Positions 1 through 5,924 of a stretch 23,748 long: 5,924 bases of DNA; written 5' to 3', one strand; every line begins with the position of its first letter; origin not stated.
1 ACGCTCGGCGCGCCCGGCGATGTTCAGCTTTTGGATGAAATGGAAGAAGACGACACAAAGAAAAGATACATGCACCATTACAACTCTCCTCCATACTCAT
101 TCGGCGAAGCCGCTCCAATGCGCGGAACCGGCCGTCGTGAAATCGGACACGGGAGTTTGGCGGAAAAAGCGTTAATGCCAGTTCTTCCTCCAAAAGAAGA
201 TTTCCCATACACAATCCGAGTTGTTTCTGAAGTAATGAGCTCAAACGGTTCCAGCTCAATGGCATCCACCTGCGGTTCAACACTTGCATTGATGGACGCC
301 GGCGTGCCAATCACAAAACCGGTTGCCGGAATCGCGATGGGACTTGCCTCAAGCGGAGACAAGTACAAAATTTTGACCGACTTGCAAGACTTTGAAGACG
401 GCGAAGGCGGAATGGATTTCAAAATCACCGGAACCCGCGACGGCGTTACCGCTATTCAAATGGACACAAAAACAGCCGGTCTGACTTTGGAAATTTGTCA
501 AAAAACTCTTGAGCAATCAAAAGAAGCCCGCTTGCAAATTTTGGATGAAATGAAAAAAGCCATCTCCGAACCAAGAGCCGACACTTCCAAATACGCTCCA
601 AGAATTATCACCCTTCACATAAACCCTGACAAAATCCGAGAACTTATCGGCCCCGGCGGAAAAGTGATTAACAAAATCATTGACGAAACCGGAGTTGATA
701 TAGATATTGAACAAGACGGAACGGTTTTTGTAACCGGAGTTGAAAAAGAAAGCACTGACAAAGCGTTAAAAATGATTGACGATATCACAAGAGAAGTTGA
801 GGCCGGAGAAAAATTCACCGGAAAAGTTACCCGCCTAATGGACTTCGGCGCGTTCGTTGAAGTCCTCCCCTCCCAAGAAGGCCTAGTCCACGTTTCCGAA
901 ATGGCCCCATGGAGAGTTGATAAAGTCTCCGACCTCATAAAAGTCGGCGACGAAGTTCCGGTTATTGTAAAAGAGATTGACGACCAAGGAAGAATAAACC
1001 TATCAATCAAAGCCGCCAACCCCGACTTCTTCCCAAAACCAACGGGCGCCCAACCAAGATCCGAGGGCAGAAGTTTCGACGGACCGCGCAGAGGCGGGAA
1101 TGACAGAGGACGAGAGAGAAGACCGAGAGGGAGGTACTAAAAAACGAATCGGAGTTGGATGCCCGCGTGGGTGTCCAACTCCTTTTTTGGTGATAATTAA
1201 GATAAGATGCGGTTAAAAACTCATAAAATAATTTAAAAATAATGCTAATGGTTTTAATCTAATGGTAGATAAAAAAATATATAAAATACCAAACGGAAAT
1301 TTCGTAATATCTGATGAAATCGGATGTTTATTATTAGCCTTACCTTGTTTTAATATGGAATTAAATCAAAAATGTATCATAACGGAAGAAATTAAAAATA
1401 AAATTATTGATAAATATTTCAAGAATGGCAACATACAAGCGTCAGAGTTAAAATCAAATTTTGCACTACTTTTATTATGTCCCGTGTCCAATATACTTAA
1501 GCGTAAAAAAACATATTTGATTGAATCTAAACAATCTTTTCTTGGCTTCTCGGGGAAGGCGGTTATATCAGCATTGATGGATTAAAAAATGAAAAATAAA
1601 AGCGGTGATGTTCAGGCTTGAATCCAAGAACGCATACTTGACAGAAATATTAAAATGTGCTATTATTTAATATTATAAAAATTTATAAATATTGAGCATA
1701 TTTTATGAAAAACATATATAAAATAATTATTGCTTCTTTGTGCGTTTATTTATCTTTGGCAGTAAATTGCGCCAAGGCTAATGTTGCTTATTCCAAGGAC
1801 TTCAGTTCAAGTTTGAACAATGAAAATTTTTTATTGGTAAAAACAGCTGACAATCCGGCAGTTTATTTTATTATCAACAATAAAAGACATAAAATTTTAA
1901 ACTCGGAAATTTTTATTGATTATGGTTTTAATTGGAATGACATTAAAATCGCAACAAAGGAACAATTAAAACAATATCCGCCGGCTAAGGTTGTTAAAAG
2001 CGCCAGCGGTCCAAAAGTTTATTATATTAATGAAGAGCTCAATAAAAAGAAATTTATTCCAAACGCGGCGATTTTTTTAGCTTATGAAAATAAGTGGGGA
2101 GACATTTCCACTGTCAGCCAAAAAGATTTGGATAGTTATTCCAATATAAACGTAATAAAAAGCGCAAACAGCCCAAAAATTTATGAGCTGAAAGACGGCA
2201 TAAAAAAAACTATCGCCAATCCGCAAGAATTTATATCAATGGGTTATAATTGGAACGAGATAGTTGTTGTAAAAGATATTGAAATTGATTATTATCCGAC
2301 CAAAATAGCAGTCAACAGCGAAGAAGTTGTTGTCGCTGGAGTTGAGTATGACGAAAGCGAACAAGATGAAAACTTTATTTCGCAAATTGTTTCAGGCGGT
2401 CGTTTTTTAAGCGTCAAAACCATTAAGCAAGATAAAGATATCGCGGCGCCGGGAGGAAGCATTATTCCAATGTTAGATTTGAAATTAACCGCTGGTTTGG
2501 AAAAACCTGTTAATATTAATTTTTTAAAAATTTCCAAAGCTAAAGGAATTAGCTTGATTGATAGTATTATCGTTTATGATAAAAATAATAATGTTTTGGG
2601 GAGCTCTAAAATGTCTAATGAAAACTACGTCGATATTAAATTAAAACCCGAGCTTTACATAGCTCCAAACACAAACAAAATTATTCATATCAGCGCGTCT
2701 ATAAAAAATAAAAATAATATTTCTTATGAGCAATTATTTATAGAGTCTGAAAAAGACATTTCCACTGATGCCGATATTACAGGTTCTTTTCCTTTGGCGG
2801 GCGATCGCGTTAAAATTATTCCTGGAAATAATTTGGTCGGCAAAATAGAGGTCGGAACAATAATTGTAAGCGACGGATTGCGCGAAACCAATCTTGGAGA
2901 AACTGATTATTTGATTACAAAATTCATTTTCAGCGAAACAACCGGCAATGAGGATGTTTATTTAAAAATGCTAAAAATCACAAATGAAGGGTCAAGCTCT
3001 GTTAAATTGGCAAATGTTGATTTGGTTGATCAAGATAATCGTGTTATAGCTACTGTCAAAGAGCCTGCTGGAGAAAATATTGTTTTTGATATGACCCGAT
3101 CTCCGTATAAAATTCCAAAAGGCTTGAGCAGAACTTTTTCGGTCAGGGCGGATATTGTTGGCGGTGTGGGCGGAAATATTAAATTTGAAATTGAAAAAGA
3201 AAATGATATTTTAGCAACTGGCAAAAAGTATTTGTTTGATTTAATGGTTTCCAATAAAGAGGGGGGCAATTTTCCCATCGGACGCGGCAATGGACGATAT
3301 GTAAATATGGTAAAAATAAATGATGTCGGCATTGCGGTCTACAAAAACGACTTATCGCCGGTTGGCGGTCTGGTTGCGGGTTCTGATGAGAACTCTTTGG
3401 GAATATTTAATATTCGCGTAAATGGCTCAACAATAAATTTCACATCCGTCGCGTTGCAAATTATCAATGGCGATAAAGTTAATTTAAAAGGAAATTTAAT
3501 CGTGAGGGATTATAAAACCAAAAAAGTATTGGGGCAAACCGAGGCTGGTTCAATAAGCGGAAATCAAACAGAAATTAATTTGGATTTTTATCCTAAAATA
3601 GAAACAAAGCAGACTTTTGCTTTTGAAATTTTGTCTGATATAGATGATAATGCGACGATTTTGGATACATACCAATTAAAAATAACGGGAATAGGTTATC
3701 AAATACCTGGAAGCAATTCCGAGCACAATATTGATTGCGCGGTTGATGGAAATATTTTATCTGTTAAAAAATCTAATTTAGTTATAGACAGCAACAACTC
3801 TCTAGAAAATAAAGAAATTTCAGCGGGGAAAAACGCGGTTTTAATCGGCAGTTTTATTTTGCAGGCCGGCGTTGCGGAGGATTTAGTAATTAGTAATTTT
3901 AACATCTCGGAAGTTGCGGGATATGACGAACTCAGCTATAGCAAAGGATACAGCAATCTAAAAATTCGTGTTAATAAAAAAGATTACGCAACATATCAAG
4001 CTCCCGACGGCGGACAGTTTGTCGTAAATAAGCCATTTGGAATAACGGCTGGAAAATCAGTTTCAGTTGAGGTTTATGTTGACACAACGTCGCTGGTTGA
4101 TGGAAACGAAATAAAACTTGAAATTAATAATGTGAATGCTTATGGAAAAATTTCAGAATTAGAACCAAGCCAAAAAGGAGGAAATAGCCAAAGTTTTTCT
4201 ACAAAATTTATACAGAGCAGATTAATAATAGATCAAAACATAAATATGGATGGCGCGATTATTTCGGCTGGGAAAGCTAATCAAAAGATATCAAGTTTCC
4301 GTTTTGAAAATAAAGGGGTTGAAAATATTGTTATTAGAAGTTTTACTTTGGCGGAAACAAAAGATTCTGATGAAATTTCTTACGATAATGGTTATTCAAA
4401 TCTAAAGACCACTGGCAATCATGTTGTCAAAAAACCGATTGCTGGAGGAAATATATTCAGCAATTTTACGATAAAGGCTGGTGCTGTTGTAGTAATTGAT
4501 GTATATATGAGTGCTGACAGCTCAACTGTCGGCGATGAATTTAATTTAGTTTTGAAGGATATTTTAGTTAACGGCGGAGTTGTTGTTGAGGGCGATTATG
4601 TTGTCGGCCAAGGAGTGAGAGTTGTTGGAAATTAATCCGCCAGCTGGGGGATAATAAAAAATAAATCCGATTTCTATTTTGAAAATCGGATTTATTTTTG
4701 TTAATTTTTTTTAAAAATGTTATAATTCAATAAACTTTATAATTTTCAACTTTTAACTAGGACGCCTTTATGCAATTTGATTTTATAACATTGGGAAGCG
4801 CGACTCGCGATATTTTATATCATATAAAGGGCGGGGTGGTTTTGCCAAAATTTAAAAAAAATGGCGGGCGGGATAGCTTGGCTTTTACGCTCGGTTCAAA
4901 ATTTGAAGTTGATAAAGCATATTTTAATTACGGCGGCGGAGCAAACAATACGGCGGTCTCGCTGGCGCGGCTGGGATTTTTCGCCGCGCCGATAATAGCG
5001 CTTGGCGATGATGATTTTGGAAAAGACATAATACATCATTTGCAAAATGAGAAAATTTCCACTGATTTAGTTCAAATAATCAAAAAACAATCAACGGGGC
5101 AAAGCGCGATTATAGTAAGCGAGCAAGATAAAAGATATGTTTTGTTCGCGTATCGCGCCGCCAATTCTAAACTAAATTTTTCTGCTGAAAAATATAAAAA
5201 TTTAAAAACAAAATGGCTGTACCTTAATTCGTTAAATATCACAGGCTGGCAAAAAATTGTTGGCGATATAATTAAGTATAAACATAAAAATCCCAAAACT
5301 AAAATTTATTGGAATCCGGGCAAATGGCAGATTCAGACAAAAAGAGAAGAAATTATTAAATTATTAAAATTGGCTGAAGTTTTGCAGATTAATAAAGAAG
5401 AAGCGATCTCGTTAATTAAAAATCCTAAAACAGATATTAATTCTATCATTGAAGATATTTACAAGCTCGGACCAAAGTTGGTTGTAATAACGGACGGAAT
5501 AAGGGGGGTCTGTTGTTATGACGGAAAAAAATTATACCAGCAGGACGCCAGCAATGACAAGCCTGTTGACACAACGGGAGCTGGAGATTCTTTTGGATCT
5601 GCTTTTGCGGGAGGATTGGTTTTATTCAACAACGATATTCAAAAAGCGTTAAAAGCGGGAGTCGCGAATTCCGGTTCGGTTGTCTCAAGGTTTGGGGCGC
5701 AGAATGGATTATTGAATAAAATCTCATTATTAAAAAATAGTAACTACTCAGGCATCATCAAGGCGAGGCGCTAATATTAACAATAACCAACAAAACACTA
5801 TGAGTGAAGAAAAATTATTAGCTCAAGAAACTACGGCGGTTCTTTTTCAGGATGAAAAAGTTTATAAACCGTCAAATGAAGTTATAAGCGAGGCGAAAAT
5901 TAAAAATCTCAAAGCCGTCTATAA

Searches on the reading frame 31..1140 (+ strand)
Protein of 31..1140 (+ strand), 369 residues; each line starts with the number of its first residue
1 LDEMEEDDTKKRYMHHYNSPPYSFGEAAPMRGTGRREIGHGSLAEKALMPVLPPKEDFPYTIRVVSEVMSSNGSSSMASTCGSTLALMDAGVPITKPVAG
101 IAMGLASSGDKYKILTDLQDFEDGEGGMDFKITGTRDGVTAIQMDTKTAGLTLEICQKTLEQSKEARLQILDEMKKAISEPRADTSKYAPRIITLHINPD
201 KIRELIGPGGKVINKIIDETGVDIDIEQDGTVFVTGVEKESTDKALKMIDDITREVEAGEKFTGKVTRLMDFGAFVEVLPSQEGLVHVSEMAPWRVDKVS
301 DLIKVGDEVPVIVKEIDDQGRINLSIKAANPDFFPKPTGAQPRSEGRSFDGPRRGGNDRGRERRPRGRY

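Call 65: search_protein_families(library=pfam, proteins=[window:31-1140:+], max_evalue=0.00001)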
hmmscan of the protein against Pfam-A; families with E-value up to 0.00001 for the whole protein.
window:31-1140:+ (369 aa): 3 families
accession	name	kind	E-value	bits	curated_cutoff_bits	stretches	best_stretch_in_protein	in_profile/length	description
PF00575.29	S1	-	3.5e-18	66.2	22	1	256-327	2-74/74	S1 RNA binding domain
PF01138.27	RNase_PH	-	2.1e-15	57.7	25.5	1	6-93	42-130/130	3' exoribonuclease family, domain 1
PF00013.35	KH_1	-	7.2e-14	51.7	21.5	1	193-250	2-65/66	KH domain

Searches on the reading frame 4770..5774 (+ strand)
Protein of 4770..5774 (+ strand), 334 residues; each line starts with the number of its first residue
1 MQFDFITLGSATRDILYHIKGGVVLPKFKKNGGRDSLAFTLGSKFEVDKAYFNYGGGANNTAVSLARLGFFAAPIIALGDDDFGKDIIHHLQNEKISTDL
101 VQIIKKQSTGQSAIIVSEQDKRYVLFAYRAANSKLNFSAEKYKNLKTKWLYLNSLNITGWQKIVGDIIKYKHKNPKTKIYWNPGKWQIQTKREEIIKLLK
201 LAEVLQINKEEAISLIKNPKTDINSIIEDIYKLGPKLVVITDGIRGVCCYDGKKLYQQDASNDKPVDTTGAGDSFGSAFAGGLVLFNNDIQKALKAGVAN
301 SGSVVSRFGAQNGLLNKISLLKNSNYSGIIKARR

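Call 65: search_protein_families(library=pfam, proteins=[window:4770-5774:+], max_evalue=0.00001)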
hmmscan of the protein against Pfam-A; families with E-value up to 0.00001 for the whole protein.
window:4770-5774:+ (334 aa): 2 families
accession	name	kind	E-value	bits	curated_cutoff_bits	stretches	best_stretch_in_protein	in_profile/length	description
PF00294.29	PfkB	-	2.4e-41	142.5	25.8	1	46-314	27-299/302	pfkB family carbohydrate kinase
PF08543.17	Phos_pyr_kin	-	6e-06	26.2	27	1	193-296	110-223/246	Phosphomethylpyrimidine kinase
